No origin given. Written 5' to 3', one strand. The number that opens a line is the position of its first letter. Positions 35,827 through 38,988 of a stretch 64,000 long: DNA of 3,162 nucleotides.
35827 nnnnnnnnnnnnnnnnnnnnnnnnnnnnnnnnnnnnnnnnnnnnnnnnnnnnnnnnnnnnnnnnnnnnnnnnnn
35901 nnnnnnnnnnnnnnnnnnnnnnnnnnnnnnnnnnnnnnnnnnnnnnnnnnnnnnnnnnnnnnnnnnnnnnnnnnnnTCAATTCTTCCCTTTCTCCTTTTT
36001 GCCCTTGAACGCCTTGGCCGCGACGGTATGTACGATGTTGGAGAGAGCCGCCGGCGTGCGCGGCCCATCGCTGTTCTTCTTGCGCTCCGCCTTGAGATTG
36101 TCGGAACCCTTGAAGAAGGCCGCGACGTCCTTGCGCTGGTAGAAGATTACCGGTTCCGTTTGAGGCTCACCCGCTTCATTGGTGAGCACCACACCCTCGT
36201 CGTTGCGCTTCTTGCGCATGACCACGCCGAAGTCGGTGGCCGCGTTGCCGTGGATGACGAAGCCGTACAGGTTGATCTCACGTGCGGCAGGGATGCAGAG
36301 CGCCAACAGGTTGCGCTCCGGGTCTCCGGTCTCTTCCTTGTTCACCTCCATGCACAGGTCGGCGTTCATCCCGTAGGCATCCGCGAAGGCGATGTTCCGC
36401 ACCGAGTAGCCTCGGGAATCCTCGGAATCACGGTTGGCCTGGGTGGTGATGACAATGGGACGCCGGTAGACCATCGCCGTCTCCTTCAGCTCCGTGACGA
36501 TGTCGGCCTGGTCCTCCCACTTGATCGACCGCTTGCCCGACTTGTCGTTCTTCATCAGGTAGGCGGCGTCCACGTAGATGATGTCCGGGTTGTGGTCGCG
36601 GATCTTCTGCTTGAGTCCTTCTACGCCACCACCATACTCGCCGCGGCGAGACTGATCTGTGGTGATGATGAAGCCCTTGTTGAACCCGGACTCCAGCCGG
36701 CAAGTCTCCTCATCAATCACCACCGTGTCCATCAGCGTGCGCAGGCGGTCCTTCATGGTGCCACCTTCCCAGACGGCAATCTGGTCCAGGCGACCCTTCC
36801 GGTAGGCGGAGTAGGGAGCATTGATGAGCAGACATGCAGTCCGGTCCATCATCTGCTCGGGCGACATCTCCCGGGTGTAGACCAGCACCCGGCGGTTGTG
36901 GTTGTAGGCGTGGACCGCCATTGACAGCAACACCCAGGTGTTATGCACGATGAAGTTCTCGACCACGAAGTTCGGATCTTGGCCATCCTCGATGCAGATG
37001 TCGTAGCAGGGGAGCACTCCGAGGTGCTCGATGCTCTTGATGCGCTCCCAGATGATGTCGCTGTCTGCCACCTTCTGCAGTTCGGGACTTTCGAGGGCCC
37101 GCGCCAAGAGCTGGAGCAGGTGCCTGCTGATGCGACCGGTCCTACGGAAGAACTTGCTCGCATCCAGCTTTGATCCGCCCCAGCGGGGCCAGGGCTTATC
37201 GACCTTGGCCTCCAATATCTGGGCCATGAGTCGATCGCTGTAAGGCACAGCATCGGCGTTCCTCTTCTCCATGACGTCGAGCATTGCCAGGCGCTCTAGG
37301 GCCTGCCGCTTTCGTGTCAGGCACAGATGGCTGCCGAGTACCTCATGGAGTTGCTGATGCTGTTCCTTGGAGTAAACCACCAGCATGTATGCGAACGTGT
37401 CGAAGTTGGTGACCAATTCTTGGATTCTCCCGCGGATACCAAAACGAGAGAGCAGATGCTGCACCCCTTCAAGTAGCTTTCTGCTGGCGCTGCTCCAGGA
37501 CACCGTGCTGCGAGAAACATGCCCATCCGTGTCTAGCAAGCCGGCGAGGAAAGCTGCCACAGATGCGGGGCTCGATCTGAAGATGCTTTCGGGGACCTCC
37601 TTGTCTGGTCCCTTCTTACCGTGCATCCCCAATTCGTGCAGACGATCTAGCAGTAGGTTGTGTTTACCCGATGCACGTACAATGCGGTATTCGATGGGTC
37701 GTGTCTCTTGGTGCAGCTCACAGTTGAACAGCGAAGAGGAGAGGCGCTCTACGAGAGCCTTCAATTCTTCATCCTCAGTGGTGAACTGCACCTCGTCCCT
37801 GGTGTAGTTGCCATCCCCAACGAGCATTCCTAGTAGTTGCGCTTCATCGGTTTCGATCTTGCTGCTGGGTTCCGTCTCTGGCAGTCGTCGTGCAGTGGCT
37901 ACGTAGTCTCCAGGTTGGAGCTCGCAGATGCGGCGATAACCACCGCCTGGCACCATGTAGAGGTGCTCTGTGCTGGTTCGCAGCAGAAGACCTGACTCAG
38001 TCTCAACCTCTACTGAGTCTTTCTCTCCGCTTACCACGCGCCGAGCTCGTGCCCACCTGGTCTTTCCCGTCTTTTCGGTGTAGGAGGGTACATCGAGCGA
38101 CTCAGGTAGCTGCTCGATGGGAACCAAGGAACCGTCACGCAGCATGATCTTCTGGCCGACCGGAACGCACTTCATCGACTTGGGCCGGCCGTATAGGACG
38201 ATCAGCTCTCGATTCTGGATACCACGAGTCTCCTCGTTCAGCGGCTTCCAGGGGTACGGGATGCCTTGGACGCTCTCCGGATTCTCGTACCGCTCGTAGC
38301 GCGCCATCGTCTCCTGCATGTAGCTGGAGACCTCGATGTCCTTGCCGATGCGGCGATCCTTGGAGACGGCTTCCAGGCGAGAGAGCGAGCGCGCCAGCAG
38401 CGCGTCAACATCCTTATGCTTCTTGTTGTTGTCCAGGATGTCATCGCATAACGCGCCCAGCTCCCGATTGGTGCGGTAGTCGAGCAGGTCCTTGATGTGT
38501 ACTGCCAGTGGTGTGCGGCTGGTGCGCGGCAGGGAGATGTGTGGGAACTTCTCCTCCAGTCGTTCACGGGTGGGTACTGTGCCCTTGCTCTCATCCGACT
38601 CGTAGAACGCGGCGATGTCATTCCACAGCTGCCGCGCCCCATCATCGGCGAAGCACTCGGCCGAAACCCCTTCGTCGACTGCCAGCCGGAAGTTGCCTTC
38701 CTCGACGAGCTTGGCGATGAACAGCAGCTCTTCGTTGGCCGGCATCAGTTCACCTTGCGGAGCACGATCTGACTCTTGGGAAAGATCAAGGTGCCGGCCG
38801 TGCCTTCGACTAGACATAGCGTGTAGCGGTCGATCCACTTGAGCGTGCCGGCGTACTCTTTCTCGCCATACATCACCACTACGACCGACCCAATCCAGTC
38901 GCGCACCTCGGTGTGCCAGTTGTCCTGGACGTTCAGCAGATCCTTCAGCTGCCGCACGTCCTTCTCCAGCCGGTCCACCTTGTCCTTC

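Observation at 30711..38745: Replication inteins at classic sites: Pol A motif B and the DnaB P-loop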

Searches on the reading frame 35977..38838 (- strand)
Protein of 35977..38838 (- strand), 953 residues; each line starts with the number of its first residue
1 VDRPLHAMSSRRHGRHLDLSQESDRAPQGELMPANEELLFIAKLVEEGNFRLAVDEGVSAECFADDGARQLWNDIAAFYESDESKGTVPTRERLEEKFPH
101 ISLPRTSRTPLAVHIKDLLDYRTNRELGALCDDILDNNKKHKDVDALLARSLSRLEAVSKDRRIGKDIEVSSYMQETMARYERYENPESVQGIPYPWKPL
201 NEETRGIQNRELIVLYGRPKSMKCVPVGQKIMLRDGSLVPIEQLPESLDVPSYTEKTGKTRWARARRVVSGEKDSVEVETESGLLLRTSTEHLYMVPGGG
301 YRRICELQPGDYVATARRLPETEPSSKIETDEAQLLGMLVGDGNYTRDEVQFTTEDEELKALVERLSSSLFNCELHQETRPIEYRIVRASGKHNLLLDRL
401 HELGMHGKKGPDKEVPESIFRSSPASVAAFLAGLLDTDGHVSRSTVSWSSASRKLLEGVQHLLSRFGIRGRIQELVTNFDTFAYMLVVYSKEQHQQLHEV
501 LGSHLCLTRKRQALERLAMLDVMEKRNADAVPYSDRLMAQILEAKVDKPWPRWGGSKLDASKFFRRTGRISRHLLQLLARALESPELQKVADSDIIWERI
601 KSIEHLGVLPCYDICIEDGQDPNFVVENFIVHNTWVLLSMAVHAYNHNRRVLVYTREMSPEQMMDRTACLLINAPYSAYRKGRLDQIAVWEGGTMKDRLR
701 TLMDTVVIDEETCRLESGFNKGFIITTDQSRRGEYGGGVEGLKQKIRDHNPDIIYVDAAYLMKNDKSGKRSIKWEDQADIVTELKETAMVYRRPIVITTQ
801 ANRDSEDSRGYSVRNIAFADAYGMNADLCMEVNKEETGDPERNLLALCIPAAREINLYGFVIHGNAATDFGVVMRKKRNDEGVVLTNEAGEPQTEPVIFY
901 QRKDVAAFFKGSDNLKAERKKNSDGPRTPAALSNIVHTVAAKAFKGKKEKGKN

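Call 3: search_protein_families(library=pfam, proteins=[window:35977-38838:-], max_evalue=0.01)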
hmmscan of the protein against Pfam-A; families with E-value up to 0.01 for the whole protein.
window:35977-38838:- (953 aa): 4 families
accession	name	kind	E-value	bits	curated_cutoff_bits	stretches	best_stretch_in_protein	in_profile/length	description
PF14528.11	LAGLIDADG_3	-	5.9e-19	68.6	22.5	1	427-500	3-80/82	LAGLIDADG-like domain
PF14890.11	Intein_splicing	-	2.8e-11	43.9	35.8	1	253-633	26-155/155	Intein splicing domain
PF03796.21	DnaB_C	-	3.6e-09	36.8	27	1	634-808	33-185/255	DnaB-like helicase C terminal domain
PF05204.19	Hom_end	-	4.6e-07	30.4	21.1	1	415-473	2-63/110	Homing endonuclease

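Call 17: find_homologous_proteins(query=window:35980-38745:-, max_evalue=0.00001)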
Query window:35980-38745:- (922 aa): 54 proteins with E <= 0.00001 among 8000 candidates.
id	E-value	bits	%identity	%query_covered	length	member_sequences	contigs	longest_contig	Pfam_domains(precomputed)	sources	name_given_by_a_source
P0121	0.0e+0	2105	100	100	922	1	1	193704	PF05204.20,PF03796.22,PF14528.12,PF14890.12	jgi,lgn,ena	-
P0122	0.0e+0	1098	94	35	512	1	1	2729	PF03796.22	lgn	-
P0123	2.8e-275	934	81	35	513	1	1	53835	PF03796.22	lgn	-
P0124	1.0e-243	830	48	91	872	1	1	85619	PF03796.22,PF14528.12,PF14890.12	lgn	-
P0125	4.6e-240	818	49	91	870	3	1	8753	PF03796.22,PF14528.12,PF14890.12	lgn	-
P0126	6.1e-227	774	46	94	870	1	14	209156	PF05204.20,PF03796.22,PF14528.12,PF14890.12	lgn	-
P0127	1.5e-226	773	46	95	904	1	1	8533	PF03796.22,PF14528.12,PF14890.12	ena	-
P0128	9.8e-225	767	46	90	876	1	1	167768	PF03796.22,PF14528.12,PF14890.12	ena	-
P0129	4.5e-222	758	47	91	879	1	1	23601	PF03796.22,PF14528.12,PF14890.12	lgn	-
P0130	2.7e-218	745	43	97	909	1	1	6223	PF03796.22,PF14528.12,PF14890.12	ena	-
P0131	2.2e-207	709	43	91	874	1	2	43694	PF03796.22,PF14528.12,PF14890.12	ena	-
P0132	1.8e-187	644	43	84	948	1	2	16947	PF03796.22,PF14528.12,PF14890.12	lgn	-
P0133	1.6e-184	634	42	86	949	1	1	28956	PF03796.22,PF14528.12,PF14890.12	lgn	-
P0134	1.1e-182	628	40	93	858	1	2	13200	PF03796.22,PF14528.12,PF13481.13,PF14890.12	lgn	-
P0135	5.0e-182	625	41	86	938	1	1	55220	PF05204.20,PF03796.22,PF14528.12,PF14890.12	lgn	-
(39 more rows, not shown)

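Call 30: find_encoding_contigs(protein=P0122, flank=5000, max_places=3)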
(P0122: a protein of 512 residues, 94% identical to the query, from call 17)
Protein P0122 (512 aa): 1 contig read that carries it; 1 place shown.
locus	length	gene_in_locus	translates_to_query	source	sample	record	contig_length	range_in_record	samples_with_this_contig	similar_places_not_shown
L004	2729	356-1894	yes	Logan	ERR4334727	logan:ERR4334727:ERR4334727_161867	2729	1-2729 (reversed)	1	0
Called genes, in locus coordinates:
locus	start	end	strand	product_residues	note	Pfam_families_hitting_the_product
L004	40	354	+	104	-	-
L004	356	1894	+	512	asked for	PF03796:DnaB_C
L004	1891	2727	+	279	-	?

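Call 64: find_encoding_contigs(protein=P0121, flank=1000, max_places=4)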
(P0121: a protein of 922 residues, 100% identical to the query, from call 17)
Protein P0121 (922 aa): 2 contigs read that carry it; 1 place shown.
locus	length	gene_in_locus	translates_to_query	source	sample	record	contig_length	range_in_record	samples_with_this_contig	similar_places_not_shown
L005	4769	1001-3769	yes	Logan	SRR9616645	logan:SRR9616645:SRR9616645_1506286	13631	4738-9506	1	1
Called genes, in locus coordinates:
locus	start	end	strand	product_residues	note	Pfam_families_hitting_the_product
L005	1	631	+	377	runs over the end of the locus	-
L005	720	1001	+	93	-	-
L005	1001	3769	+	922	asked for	PF14890:Intein_splicing, PF05204:Hom_end (faint), PF14528:LAGLIDADG_3, PF03796:DnaB_C (weak)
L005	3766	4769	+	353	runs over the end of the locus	PF01807:Zn_ribbon_DnaG, PF08275:DNAG_N (faint), PF13155:Toprim_2 (weak)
